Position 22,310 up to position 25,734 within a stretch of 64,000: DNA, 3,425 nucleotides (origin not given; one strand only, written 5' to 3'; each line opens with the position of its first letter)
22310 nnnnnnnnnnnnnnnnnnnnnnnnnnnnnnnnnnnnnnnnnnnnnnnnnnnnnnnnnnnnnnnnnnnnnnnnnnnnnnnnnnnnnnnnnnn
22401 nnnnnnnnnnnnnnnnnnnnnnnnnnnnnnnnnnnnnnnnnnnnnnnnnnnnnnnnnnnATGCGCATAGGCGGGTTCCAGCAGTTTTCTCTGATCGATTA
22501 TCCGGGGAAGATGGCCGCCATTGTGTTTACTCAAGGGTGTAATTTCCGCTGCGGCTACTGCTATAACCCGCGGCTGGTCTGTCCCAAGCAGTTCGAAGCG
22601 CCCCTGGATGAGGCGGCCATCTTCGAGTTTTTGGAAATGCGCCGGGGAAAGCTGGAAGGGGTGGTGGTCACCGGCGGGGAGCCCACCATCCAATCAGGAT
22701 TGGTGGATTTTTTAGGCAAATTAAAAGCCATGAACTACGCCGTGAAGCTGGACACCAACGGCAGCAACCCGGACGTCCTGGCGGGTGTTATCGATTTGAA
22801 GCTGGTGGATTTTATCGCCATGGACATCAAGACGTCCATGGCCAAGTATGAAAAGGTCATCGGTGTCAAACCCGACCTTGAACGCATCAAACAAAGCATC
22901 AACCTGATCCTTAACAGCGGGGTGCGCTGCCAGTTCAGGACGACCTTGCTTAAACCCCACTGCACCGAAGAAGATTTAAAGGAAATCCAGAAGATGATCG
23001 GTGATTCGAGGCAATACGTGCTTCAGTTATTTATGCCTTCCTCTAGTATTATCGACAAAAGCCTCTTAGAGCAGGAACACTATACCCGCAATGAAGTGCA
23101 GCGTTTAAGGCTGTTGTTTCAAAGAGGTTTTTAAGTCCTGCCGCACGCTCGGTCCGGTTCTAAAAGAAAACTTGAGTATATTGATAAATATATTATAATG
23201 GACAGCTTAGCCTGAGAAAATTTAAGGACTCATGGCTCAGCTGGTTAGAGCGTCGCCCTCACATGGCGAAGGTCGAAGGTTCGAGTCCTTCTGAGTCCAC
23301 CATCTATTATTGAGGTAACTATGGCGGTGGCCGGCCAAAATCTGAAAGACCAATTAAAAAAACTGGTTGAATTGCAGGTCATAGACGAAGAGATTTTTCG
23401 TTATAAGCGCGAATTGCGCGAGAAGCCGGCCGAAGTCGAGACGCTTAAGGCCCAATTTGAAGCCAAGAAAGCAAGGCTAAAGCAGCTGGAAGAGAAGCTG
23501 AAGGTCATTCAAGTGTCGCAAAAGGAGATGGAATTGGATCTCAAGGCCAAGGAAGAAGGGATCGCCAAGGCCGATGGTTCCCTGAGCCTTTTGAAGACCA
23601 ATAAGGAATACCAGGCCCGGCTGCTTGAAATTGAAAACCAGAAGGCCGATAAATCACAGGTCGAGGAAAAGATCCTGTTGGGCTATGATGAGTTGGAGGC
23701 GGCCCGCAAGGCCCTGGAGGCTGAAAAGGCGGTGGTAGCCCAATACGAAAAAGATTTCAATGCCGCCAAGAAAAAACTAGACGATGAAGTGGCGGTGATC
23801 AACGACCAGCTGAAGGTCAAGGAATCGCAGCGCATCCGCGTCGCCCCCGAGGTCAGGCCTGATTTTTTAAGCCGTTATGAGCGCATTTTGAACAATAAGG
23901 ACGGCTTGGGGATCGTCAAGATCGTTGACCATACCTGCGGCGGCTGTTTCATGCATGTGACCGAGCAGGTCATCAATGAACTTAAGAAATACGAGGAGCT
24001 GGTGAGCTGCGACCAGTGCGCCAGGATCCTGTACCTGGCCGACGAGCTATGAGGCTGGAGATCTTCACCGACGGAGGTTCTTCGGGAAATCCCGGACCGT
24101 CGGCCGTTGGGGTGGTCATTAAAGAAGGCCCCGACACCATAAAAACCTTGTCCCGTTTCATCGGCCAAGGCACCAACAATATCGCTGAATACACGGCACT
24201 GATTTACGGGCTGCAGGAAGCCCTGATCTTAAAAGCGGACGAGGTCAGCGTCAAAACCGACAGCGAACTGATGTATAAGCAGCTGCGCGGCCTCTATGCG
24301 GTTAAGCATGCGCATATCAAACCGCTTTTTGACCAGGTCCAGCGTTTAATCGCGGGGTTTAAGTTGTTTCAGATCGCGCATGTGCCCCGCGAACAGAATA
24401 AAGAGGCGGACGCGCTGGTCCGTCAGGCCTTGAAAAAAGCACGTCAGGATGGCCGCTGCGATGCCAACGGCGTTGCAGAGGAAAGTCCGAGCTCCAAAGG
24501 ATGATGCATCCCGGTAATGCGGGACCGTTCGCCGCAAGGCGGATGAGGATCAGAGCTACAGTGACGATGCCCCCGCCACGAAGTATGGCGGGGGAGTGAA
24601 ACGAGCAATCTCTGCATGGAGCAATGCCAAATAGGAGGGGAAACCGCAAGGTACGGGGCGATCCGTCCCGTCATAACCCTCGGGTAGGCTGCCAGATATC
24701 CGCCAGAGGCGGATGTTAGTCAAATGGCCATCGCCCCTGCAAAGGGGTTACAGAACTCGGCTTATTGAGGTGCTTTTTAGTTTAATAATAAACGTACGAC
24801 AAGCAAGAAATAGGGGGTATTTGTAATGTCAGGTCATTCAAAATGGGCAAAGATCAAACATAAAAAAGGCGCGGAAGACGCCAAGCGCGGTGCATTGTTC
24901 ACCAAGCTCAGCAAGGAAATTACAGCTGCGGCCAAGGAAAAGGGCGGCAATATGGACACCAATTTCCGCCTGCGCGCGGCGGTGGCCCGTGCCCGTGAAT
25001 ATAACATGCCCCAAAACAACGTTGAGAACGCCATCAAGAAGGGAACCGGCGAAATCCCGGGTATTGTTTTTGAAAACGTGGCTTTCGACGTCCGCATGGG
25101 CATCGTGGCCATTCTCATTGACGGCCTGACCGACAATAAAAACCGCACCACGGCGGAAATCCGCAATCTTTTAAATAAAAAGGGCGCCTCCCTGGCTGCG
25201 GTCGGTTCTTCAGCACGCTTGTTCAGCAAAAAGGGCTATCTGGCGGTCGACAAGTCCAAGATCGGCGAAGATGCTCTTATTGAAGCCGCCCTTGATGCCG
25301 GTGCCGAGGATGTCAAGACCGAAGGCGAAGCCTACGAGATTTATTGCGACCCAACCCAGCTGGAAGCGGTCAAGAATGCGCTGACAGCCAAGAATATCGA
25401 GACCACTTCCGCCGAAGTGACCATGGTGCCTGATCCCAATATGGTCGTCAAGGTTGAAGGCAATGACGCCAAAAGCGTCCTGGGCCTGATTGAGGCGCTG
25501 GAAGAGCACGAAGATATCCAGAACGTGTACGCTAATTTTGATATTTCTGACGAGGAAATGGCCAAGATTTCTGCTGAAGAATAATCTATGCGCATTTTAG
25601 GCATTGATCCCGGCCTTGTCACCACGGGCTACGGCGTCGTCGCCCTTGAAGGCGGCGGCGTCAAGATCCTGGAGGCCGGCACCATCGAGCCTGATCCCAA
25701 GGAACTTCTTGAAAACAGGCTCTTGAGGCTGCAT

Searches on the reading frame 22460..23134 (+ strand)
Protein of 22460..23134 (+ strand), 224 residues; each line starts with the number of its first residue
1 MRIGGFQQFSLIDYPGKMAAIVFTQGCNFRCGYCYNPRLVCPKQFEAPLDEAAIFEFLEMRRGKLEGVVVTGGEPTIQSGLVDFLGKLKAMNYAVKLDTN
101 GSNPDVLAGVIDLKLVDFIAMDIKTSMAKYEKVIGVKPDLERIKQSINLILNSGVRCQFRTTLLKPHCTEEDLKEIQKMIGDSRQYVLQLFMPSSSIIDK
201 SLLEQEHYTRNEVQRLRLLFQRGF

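Call 65: search_protein_families(library=pfam, proteins=[window:22460-23134:+], max_evalue=0.00001)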
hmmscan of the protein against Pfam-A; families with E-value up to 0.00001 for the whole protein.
window:22460-23134:+ (224 aa): 2 families
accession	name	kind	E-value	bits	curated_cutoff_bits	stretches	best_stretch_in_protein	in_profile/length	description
PF04055.27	Radical_SAM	-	1.5e-21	77.7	29.5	1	21-179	1-165/166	Radical SAM superfamily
PF13353.11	Fer4_12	-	2.9e-08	34.5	22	1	20-90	8-79/137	4Fe-4S single cluster domain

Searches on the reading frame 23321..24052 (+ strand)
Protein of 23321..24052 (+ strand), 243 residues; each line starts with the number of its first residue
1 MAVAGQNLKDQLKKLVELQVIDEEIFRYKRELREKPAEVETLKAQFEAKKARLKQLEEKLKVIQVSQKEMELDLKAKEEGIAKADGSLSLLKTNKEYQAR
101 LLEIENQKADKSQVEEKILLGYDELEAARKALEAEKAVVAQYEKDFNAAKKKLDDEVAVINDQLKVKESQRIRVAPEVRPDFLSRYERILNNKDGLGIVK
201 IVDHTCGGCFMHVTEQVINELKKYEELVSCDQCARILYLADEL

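Call 65: search_protein_families(library=pfam, proteins=[window:23321-24052:+], max_evalue=0.00001)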
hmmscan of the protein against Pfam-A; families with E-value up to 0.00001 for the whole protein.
window:23321-24052:+ (243 aa): 2 families
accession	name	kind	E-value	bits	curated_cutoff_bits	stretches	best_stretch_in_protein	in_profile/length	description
PF02591.20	Zn_ribbon_9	-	2.7e-11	43.8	29.1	1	205-237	1-33/33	C4-type zinc ribbon domain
PF24481.2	CT398_CC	-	2.2e-07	31.3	27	1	18-192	1-178/180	CT398-like coiled coil hairpin domain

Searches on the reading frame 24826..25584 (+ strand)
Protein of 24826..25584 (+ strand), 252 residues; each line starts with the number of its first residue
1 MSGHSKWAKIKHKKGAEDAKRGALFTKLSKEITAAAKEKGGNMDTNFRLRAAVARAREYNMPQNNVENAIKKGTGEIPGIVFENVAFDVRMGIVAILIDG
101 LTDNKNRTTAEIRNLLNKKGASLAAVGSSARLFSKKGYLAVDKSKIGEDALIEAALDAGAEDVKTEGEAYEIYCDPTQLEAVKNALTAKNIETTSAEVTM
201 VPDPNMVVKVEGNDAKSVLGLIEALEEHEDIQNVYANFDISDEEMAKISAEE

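Call 65: search_protein_families(library=pfam, proteins=[window:24826-25584:+], max_evalue=0.00001)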
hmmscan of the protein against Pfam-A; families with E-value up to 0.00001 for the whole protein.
window:24826-25584:+ (252 aa): 2 families
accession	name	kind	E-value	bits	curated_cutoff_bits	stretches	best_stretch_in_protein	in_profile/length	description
PF01709.26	Transcrip_reg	-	2.3e-46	157.9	27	1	92-238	12-160/160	TACO1/YebC second and third domain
PF20772.2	TACO1_YebC_N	-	2.3e-30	105.3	36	1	5-76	1-73/73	TACO1/YebC protein N-terminal domain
